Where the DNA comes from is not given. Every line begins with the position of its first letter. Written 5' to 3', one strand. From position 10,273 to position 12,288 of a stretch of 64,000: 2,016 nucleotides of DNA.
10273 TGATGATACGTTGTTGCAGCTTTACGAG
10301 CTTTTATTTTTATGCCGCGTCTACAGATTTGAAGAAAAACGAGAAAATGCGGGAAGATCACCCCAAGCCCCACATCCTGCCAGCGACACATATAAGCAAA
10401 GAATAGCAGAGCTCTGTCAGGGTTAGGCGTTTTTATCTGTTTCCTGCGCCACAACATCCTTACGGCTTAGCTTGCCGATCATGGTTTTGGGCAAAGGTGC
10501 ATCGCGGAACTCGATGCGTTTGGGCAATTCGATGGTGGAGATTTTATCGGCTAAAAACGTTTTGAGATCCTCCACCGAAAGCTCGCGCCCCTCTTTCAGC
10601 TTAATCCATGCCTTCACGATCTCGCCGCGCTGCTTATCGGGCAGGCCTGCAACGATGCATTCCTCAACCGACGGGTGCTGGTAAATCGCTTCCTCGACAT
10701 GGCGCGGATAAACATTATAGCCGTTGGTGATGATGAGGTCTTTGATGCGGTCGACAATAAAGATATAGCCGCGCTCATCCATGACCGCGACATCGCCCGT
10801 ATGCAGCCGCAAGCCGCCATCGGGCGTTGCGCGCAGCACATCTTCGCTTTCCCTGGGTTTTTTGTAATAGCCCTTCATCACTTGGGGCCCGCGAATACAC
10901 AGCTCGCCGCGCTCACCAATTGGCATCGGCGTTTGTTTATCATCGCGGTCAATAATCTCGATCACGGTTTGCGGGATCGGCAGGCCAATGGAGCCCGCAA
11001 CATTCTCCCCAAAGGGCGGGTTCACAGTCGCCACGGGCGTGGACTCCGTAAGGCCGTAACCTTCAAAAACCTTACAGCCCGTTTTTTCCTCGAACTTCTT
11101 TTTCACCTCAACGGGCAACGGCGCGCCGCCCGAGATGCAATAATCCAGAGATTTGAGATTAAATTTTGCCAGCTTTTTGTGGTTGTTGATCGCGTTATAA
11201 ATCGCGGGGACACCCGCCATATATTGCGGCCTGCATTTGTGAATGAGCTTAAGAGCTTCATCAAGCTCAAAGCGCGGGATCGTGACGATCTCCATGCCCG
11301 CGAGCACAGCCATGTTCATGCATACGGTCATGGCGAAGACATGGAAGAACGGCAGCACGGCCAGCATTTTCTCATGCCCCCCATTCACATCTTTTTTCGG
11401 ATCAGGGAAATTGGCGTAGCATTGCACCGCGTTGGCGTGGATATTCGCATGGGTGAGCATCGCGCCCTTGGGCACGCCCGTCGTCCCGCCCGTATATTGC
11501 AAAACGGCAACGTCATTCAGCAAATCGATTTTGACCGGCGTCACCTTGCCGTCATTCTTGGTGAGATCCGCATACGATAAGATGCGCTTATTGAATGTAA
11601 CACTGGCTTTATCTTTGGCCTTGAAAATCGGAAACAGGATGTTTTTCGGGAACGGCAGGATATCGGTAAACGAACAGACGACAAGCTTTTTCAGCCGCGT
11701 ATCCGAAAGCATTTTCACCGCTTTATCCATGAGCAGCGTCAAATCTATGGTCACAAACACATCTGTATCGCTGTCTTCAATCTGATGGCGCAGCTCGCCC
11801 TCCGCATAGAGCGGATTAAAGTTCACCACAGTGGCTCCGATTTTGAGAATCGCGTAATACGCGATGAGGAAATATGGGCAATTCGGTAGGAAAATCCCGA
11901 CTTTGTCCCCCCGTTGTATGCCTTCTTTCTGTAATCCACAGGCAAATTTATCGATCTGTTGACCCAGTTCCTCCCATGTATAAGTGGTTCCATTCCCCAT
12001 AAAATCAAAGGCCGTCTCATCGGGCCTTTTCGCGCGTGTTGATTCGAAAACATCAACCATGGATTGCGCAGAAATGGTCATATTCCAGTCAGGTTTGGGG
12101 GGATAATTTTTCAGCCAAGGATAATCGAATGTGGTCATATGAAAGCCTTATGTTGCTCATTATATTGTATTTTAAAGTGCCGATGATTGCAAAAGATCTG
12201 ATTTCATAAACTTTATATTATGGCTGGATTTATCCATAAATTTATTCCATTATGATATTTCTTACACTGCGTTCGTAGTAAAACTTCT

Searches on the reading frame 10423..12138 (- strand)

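Call 110: search_protein_families(library=pfam, proteins=[window:10423-12138:-], max_evalue=0.01)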
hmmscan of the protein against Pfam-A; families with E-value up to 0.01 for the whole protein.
window:10423-12138:- (571 aa): 3 families
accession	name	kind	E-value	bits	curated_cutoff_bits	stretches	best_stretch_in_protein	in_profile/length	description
PF00501.34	AMP-binding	-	1.9e-100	336.8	29.9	1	31-425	1-384/384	AMP-binding enzyme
PF13193.12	AMP-binding_C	-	3.3e-16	60.4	24.5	1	481-556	2-76/76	AMP-binding enzyme C-terminal domain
PF23562.2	AMP-binding_C_3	-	0.001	19.9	20.8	1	468-570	4-101/124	AMP-binding enzyme C-terminal domain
